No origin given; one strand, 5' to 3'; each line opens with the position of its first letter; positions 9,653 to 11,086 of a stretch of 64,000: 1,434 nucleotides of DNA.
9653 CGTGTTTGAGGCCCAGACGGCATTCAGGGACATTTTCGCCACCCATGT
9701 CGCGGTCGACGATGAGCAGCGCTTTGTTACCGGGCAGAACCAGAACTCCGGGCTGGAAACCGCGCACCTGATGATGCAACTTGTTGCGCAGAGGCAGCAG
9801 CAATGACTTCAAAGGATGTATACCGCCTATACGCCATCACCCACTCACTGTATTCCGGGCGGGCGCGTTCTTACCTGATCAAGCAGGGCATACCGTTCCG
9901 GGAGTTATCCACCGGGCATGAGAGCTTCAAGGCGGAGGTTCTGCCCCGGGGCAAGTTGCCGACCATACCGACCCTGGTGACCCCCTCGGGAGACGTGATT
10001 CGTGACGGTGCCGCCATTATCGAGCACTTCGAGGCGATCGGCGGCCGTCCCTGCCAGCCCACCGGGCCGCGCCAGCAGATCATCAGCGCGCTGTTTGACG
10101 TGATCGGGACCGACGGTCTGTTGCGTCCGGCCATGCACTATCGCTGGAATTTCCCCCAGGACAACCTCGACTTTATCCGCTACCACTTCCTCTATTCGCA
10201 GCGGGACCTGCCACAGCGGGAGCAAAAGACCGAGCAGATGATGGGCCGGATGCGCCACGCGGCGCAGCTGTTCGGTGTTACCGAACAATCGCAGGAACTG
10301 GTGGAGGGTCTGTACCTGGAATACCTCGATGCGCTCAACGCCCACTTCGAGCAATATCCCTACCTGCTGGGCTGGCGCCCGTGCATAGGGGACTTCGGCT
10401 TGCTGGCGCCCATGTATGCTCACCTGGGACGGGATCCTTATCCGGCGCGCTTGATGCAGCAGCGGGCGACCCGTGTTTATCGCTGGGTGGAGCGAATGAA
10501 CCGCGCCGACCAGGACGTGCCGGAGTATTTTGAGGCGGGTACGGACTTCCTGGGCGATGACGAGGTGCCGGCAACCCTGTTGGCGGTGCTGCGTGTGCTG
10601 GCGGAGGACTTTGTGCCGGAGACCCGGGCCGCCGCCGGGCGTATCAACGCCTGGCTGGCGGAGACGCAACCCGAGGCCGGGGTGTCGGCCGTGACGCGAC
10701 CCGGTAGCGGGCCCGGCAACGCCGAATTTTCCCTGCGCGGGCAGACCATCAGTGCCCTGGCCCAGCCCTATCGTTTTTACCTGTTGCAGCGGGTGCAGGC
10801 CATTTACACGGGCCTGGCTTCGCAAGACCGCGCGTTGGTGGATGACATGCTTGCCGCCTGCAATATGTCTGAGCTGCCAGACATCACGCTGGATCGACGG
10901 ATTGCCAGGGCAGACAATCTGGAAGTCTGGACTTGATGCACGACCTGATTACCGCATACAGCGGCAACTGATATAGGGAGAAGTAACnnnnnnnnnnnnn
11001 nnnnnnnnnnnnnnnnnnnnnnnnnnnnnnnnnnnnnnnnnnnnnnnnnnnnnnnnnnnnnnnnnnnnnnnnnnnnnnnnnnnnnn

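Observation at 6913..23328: Candidate uncharacterised regulon of three long GST-like paralogs, a TonB-dependent receptor and hydrolases behind the shared palindrome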

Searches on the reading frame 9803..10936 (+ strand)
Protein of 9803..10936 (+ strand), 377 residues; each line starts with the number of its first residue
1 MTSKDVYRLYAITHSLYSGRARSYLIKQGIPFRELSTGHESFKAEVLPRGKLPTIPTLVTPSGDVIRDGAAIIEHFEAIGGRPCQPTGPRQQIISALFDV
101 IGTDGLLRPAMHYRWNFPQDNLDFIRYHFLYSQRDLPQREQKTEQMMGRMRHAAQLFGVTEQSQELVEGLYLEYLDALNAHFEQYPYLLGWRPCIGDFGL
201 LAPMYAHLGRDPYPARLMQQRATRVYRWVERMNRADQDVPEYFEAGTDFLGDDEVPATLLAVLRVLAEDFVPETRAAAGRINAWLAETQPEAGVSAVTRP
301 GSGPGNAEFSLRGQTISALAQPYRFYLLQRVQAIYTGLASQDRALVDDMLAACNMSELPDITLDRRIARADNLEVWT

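Call 8: search_protein_families(library=pfam, proteins=[window:9803-10936:+], max_evalue=0.01)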
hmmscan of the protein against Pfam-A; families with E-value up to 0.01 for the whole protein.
window:9803-10936:+ (377 aa): 3 families
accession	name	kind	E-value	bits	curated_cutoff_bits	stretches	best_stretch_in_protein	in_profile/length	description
PF13417.12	GST_N_3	-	4.2e-07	30.6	22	1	9-79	1-70/75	Glutathione S-transferase, N-terminal domain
PF13409.12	GST_N_2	-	4.7e-07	30.8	25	1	15-78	2-69/70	Glutathione S-transferase, N-terminal domain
PF00043.30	GST_C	-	0.0056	17.3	20.7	0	161-234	21-91/93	Glutathione S-transferase, C-terminal domain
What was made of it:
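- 9803..10936 (+): P2, long GST-like paralogue (377 aa). GST_N_3 30.6 bits (call 8).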

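Call 9: search_protein_families(library=ncbifam, proteins=[window:9803-10936:+], max_evalue=0.01)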
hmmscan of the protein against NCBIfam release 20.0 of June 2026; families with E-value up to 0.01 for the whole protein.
window:9803-10936:+ (377 aa): 1 family
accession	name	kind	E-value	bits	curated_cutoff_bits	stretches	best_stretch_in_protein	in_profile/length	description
NF049950.1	IsopEpoxGlthnTfaseIsoI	equivalog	5.2e-06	26.2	300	1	17-208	19-206/238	iIsoprene-epoxide--glutathione S-transferase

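Call 13: find_encoding_contigs(protein=window:9803-10936:+, flank=10000, max_places=6)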
Protein window:9803-10936:+ (377 aa): 1 contig read that carries it; 1 place shown.
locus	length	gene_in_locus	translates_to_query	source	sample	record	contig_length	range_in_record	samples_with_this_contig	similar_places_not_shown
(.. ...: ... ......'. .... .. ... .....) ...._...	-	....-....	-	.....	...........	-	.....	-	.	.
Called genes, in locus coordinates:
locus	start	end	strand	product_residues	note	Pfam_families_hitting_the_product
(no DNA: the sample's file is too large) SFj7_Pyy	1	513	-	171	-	?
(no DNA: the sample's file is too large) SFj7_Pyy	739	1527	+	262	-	PF00378:ECH_1, PF16113:ECH_2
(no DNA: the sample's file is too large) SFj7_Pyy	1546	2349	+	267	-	PF00378:ECH_1, PF16113:ECH_2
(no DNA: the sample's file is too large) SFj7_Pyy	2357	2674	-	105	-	-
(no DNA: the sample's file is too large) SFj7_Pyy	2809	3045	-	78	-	-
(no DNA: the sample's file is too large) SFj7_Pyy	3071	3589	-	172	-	PF02469:Fasciclin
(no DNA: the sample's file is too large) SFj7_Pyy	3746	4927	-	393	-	PF13410:GST_C_2 (weak)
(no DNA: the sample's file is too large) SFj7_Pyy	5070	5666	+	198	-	PF00440:TetR_N (weak)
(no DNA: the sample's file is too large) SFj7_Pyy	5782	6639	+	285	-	PF01965:DJ-1_PfpI, PF17124:ThiJ_like (faint)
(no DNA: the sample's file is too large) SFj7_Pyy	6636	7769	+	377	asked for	PF13417:GST_N_3 (weak), PF13409:GST_N_2 (weak)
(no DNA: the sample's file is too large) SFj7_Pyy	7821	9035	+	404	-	PF02771:Acyl-CoA_dh_N, PF02770:Acyl-CoA_dh_M, PF00441:Acyl-CoA_dh_1, PF08028:Acyl-CoA_dh_2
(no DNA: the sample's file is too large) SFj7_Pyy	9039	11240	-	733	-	PF07715:Plug, PF00593:TonB_dep_Rec_b-barrel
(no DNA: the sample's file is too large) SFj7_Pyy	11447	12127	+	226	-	-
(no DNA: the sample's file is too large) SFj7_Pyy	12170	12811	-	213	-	PF02798:GST_N, PF13417:GST_N_3, PF13409:GST_N_2, PF13410:GST_C_2 (weak), PF14497:GST_C_3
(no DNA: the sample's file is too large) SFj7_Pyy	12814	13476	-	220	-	-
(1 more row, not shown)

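Call 14: search_solved_structures(query=window:9803-10936:+, max_evalue=1)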
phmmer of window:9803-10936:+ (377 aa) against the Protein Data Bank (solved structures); distinct sequences matched with E-value up to 1: 8.
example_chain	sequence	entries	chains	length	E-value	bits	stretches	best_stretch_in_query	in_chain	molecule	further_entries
4jed_A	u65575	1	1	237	0.003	19.7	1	6-105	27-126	GLUTATHIONE S-TRANSFERASE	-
8b64_X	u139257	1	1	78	0.023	16.8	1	167-225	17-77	Intrinsic membrane protein PufX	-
3lxz_A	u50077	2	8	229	0.052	15.6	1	8-91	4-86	Glutathione S-transferase family protein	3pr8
3lxt_A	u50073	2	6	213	0.054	15.6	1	11-91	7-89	Glutathione S Transferase | uncharacterized protein GST_N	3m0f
7yml_X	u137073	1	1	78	0.056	15.5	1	164-225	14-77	Photosynthetic reaction center PufX protein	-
4hz2_A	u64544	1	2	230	0.12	14.4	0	17-86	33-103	Glutathione S-transferase domain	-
3grx_A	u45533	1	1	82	0.78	11.8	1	10-59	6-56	GLUTAREDOXIN 3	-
4hi7_A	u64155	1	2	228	0.86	11.6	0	156-233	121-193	GI20122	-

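Call 15: find_homologous_proteins(query=window:9803-10936:+, max_evalue=0.00001)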
Query window:9803-10936:+ (377 aa): 3723 proteins with E <= 0.00001 among 8000 candidates; the best 120 are listed.
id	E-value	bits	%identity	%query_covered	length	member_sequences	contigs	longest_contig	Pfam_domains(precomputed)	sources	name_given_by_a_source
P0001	4.7e-250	847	98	100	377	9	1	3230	PF13417.13,PF13409.13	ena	-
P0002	1.3e-249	845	98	100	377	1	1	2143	PF13417.13,PF13409.13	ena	-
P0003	1.5e-249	845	97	100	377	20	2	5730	PF13417.13,PF13409.13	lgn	-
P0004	9.6e-247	836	96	100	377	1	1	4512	PF13417.13,PF13409.13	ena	-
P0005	2.6e-246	835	96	100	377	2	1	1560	PF13417.13,PF13409.13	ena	-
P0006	4.9e-246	834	96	100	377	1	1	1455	PF13417.13,PF13409.13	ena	-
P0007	1.6e-243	825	95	100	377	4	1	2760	PF13417.13,PF13409.13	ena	-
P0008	1.7e-227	773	89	100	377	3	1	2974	PF13417.13,PF13409.13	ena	-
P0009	8.9e-221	750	86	100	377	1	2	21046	PF13417.13,PF13409.13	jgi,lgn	-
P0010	5.6e-217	738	86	100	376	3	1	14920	PF13417.13,PF13409.13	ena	-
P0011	2.2e-215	733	85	99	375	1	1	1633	PF13417.13,PF13409.13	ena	-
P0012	6.3e-215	731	86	99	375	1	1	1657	PF13417.13,PF13409.13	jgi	jgi:glutathione S-transferase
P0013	3.6e-214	729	85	99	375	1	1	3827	PF13417.13,PF13409.13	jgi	jgi:glutathione S-transferase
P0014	2.0e-213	726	85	98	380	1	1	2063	PF13417.13,PF13409.13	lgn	-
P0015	2.3e-210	716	83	99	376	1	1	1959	PF13417.13,PF13409.13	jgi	jgi:glutathione S-transferase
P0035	2.1e-205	700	81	99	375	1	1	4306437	PF13417.13,PF13409.13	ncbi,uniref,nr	ncbi:glutathione S-transferase family protein [Halioglobus maricola]|uniref:Glutathione S-transferas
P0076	6.1e-202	688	80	99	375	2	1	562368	PF13417.13,PF13409.13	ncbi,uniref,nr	ncbi:glutathione S-transferase [Kineobactrum sediminis]|uniref:Glutathione S-transferase n=1 Tax=Kin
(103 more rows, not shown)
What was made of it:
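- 9803..10936 (+): About 80% identical across Halieaceae genera (call 15).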

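Call 16: find_encoding_contigs(protein=P0035, flank=10000, max_places=2)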
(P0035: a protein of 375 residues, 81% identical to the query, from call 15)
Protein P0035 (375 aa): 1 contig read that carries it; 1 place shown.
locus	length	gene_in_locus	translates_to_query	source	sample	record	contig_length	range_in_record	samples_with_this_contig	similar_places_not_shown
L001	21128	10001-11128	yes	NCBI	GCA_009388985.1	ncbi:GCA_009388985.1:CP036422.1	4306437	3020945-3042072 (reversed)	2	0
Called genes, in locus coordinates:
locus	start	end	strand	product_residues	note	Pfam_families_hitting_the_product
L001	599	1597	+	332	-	PF00478:IMPDH (weak), PF03060:NMO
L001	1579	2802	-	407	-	PF00043:GST_C (weak), PF13410:GST_C_2 (weak)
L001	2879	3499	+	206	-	PF00440:TetR_N (weak)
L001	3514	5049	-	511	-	PF03007:WS_DGAT_cat, PF06974:WS_DGAT_C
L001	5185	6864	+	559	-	PF00884:Sulfatase, PF01663:Phosphodiest (faint), PF16347:SGSH_C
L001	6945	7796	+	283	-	PF01965:DJ-1_PfpI, PF17124:ThiJ_like (weak)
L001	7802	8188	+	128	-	-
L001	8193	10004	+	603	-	PF00884:Sulfatase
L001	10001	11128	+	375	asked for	PF13409:GST_N_2 (weak), PF13417:GST_N_3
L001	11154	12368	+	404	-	PF02771:Acyl-CoA_dh_N, PF02770:Acyl-CoA_dh_M, PF00441:Acyl-CoA_dh_1, PF08028:Acyl-CoA_dh_2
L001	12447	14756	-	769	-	PF07715:Plug, PF00593:TonB_dep_Rec_b-barrel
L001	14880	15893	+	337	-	PF12146:Hydrolase_4 (weak), PF00561:Abhydrolase_1, PF12697:Abhydrolase_6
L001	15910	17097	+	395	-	PF02771:Acyl-CoA_dh_N, PF02770:Acyl-CoA_dh_M, PF00441:Acyl-CoA_dh_1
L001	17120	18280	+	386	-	PF02771:Acyl-CoA_dh_N, PF02770:Acyl-CoA_dh_M, PF00441:Acyl-CoA_dh_1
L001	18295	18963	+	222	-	PF00378:ECH_1, PF16113:ECH_2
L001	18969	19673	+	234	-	-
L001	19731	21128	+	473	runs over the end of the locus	PF11815:DUF3336, PF01734:Patatin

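Call 17: find_encoding_contigs(protein=P0076, flank=10000, max_places=2)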
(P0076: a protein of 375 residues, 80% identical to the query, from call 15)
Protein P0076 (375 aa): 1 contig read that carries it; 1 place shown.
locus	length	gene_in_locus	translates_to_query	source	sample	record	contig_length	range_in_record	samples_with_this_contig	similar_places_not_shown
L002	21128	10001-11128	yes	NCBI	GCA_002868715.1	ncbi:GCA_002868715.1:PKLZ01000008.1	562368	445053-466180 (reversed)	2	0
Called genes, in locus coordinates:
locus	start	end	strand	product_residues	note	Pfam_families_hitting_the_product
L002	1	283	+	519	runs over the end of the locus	PF00672:HAMP (weak), PF00512:HisKA, PF02518:HATPase_c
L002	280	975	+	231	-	PF00072:Response_reg, PF00486:Trans_reg_C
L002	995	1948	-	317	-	PF10563:CA_like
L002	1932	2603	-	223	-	PF13505:OMP_b-brl, PF02462:Opacity (faint), PF03922:OmpW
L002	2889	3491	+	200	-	PF00440:TetR_N (weak)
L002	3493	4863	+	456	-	PF01323:DSBA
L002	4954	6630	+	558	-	PF00884:Sulfatase, PF01663:Phosphodiest (faint), PF16347:SGSH_C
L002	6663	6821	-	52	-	PF00378:ECH_1 (weak)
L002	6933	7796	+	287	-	PF01965:DJ-1_PfpI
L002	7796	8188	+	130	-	-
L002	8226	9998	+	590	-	PF00884:Sulfatase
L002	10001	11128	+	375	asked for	PF13409:GST_N_2, PF13417:GST_N_3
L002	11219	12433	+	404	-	PF02771:Acyl-CoA_dh_N, PF02770:Acyl-CoA_dh_M, PF00441:Acyl-CoA_dh_1, PF08028:Acyl-CoA_dh_2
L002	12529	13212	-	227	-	PF02798:GST_N, PF13417:GST_N_3 (weak), PF13409:GST_N_2, PF00043:GST_C (weak)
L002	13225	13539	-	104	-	PF07045:DUF1330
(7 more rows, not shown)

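Call 30: search_solved_structures(query=A2, max_evalue=0.01)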
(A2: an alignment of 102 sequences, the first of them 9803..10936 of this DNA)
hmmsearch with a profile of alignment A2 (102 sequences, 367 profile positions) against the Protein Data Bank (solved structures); distinct sequences matched with E-value up to 0.01: 188 (the best 60 are shown).
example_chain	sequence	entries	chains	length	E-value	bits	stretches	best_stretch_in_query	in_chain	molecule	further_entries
4jed_A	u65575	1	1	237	2.3e-16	63.1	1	1-103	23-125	GLUTATHIONE S-TRANSFERASE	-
3tot_A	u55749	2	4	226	1.3e-15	60.7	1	6-103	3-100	Glutathione s-transferase protein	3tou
4kf9_A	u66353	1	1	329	2.2e-15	59.9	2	173-250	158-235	Glutathione s-transferase protein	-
4png_A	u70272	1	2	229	2e-13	53.4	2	5-94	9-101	LD04004p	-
4glt_A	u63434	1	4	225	4.5e-13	52.3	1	5-103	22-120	Glutathione S-transferase-like protein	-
4hi7_A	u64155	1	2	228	7.3e-13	51.6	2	155-249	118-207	GI20122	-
4mk3_A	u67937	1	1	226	7.8e-13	51.5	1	5-103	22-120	Glutathione S-transferase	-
9f7k_A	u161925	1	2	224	3.8e-12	49.2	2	1-94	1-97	GH14654p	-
3vln_A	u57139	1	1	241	1.5e-11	47.3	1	5-133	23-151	Glutathione S-transferase omega-1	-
4hz2_A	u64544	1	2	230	2e-11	46.9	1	176-239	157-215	Glutathione S-transferase domain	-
10ha_A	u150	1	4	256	5.8e-11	45.3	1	5-98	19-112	Pyrimidodiazepine synthase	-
4j2f_A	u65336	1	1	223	6.9e-11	45.1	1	3-98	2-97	Glutathione s-transferase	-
3m3m_A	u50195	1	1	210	7.8e-11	44.9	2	175-238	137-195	Glutathione S-transferase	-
1aw9_A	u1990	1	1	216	1e-10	44.6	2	172-237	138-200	GLUTATHIONE S-TRANSFERASE III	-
4pnf_A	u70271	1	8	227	2.1e-10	43.5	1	5-94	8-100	RE21095p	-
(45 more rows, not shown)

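Call 32: find_related_loci(query=A3, collection=genome_contigs, flank=10000)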
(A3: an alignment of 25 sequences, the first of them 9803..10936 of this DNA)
Query A3 (377 aa) in genome_contigs; peptide patterns used: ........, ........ (x = any residue, [..] = any of these).
599 stretches matched a pattern (row limit reached: there are more); 596 encode a relative of the query (tblastn E <= 1e-3); the best 80 are kept; 80 distinct loci.
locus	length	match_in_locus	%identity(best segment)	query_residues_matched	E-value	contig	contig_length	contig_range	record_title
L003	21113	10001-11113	83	6-376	0e+0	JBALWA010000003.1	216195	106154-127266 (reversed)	MAG: Halioglobus sp. isolate 6NakV-05 NODE_3_length_216195_cov_33.546761, whole genome shotgun sequence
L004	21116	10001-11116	81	5-376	0e+0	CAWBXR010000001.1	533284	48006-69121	MAG: uncultured Gammaproteobacteria bacterium isolate MFD09779.bin.1.51 genome assembly, contig: contig_13381, whole gen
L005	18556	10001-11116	81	5-376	0e+0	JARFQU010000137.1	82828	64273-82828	MAG: Halioglobus sp. isolate MAG_Ve_Sed_32 k141_6394024, whole genome shotgun sequence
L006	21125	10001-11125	80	2-376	0e+0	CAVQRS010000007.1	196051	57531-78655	MAG: uncultured Gammaproteobacteria bacterium isolate MFD09779.bin.2.259 genome assembly, contig: contig_42985, whole ge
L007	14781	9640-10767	78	1-376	0e+0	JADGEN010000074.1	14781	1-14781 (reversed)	MAG: Halieaceae bacterium isolate BB37 NODE_74_length_14781_cov_4.246396, whole genome shotgun sequence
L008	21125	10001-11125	76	2-376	0e+0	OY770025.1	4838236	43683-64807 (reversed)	MAG: Halieaceae bacterium isolate be0d9eb2-b52a-4bc9-8e92-bcc4cc03a159 genome assembly, chromosome: 1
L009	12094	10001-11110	77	7-376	0e+0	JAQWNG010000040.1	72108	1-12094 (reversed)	MAG: Halioglobus sp. isolate cluster2_bin.173 k141_2111048, whole genome shotgun sequence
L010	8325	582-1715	75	1-376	0e+0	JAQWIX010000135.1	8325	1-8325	MAG: Pseudomonadales bacterium isolate cluster1_bin.63 k141_334947, whole genome shotgun sequence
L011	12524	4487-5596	76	7-376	0e+0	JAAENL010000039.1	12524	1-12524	MAG: Halieaceae bacterium isolate Bse_31 BseG_CONTIG194330, whole genome shotgun sequence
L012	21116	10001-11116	74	5-376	0e+0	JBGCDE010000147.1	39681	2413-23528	MAG: Pseudomonadales bacterium isolate SGMAG-84 contig147, whole genome shotgun sequence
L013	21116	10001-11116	76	5-376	0e+0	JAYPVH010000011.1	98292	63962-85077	MAG: Halieaceae bacterium isolate 139588_S189_rosella_bins.tsv.112 NODE_170_length_98292_cov_6.330181, whole genome shot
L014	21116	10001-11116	76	5-376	0e+0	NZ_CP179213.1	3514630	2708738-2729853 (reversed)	Luminiphilus sp. nBUS_07 chromosome, complete genome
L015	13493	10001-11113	75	6-376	0e+0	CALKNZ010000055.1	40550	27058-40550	MAG: uncultured Luminiphilus sp. isolate S4_Bin_METABAT__131_1 genome assembly, contig: c_000000479435, whole genome sho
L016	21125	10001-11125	74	2-376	0e+0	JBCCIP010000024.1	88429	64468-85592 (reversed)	MAG: Pseudomonadota bacterium isolate P01_B01_bin.93 k141_650690_length_88429_cov_17.0931, whole genome shotgun sequence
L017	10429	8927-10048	72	1-376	0e+0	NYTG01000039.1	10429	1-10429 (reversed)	MAG: Halieaceae bacterium isolate CPC73 10976, whole genome shotgun sequence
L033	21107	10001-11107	69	5-377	2e-177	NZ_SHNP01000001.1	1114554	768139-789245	Candidatus Seongchinamella marina strain IMCC8485 NODE_1, whole genome shotgun sequence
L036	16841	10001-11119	66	1-377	1e-174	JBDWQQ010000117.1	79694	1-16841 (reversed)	MAG: Halioglobus sp. isolate LC.107.M.D6_472_47 LC_107_M_D6_472_47_000000000117, whole genome shotgun sequence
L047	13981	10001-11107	63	9-377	2e-159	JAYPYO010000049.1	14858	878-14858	MAG: Porticoccaceae bacterium isolate 139587_S188_concoct_bins.tsv.073 NODE_4128_length_14858_cov_8.378369, whole genome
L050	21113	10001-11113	62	6-376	7e-157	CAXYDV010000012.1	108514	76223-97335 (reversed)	MAG: uncultured Porticoccaceae bacterium isolate FRAM_RAS_F4_10_2016-MAG_20 genome assembly, contig: FRAM_RAS_F4_10_2016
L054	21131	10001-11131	60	1-376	4e-155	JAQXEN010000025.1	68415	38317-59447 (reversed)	MAG: Porticoccaceae bacterium isolate cluster4_bin.92 k119_709900, whole genome shotgun sequence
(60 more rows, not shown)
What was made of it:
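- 9803..10936 (+): At least 596 species genomes carry a relative (call 32).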

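Call 40: predict_structure(alignment_id=A2)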
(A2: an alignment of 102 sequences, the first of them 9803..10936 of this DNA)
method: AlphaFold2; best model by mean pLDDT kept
length: 377 residues; sequences in the alignment: 102
mean_pLDDT: 95.5   pTM: 0.94
mean pLDDT of the five models: 95.5, 95.2, 95.2, 95.0, 94.4
residues with pLDDT >= 90: 352; 70-90: 21; 50-70: 4; < 50: 0
segments of 3 or more residues with pLDDT < 50: none
pLDDT, mean of each block of 10 residues (from residue 1): 81 92 97 94 90 91 95 96 97 98 95 98 95 88 95 96 98 98 98 97 94 98 98 96 96 98 98 98 97 89 93 98 97 98 98 98 97 94
secondary structure, 60 per line:
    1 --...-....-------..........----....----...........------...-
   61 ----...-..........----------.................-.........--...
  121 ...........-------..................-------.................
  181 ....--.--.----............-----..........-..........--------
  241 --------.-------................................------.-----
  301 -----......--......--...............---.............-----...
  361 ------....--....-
elements in order: E7-10 H18-27 E32-35 H40-50 E57-59 E65-67 H69-78 H89-105 H107-115 H118-131 H139-156 H164-184 H195-206 H212-221 H223-232 H257-288 E306-311 E314-319 H322-336 H340-352 E367-370 E373-376
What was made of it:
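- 9803..10936 (+): AF2 model pLDDT 95.5 (call 40).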

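Call 43: fold_search(model_id=the predicted structure, library=pdb)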
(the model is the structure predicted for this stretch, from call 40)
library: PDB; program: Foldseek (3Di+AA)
matches with E <= 10: 901; with E <= 0.001: 260
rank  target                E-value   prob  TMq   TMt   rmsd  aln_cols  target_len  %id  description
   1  4lmw                  8.9e-06  1.00  0.42  0.60   5.2       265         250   13  Crystal structure of glutathione transferase GSTFuA3 from Phanerochaete chrysosporium (released 2014-05-28)
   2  4hz2_A                9.9e-06  1.00  0.30  0.49   8.9       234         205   21  Crystal structure of glutathione s-transferase xaut_3756 (target efi-507152) from xanthobacter autotrophicus py2 (released 2012-11-28)
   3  4jed                  1.0e-05  1.00  0.37  0.61  11.3       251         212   18  Crystal structure of glutathione s-transferase mrad2831_1084 (target efi-507060) from methylobacterium radiotolerans jcm (released 2013-03-13)
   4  3m8n_C                1.0e-05  1.00  0.31  0.54  11.5       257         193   17  Crystal structure of a possible gutathione S-tranferase from Rhodopseudomonas palustris (released 2010-04-07)
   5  4hz2_B                1.3e-05  1.00  0.30  0.49   8.5       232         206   20  Crystal structure of glutathione s-transferase xaut_3756 (target efi-507152) from xanthobacter autotrophicus py2 (released 2012-11-28)
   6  3m8n_A                2.3e-05  1.00  0.34  0.56   9.9       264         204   17  Crystal structure of a possible gutathione S-tranferase from Rhodopseudomonas palustris (released 2010-04-07)
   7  5nr1                  2.8e-05  1.00  0.38  0.59   6.0       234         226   18  FzlA from C. crescentus (released 2017-06-07)
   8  3zmk_B                2.9e-05  1.00  0.35  0.55   8.2       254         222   18  Anopheles funestus glutathione-s-transferase epsilon 2 (GSTe2) protein structure from different alelles: A single amin (released 2014-01-22)
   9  3tot_A                3.2e-05  1.00  0.37  0.61   7.6       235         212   15  Crystal structure of GLUTATHIONE TRANSFERASE (TARGET EFI-501058) from Ralstonia solanacearum GMI1000 (released 2011-09-21)
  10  9qd3_D                3.5e-05  1.00  0.47  0.68   4.1       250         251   15  Gluthathion-S-Transferase StyI of Gordonia rubripertincta CWB2 (released 2026-01-14)
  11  9qd3_A                3.9e-05  1.00  0.47  0.70   4.1       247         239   14  Gluthathion-S-Transferase StyI of Gordonia rubripertincta CWB2 (released 2026-01-14)
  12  9s3a_B                4.5e-05  1.00  0.35  0.59   6.9       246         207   16  TaGST-10 in complex with deoxynivalenol-13-glutathione (released 2025-08-27)
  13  4mdc_B                4.5e-05  1.00  0.37  0.57  11.2       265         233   15  Crystal structure of glutathione S-transferase from Sinorhizobium meliloti 1021, NYSGRC target 021389 (released 2013-09-04)
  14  4o7h_B                4.7e-05  1.00  0.37  0.59  11.2       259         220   14  Crystal structure of a glutathione S-transferase from Rhodospirillum rubrum F11, Target EFI-507460 (released 2014-01-08)
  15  4xt0                  5.5e-05  1.00  0.39  0.57   7.1       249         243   14  Crystal Structure of Beta-etherase LigF from Sphingobium sp. strain SYK-6 (released 2016-02-03)
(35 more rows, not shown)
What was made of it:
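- On Cytosolic GST superfamily (P1, P2, P3): The AF2 model of P2 (pLDDT 95.5) matches many GSTs with Foldseek probability 1.0 (calls 40, 43).
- On Any characterised GST class (beta, theta, zeta, Nu, Xi, LigE/F, GSTFuA, StyI/IsoI): Best solved relatives are 11-21% identical and cover about 230-277 alignment columns, against 377 residues in P2 (call 43).
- GST fold matched with Foldseek probability 1.0 (call 43).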
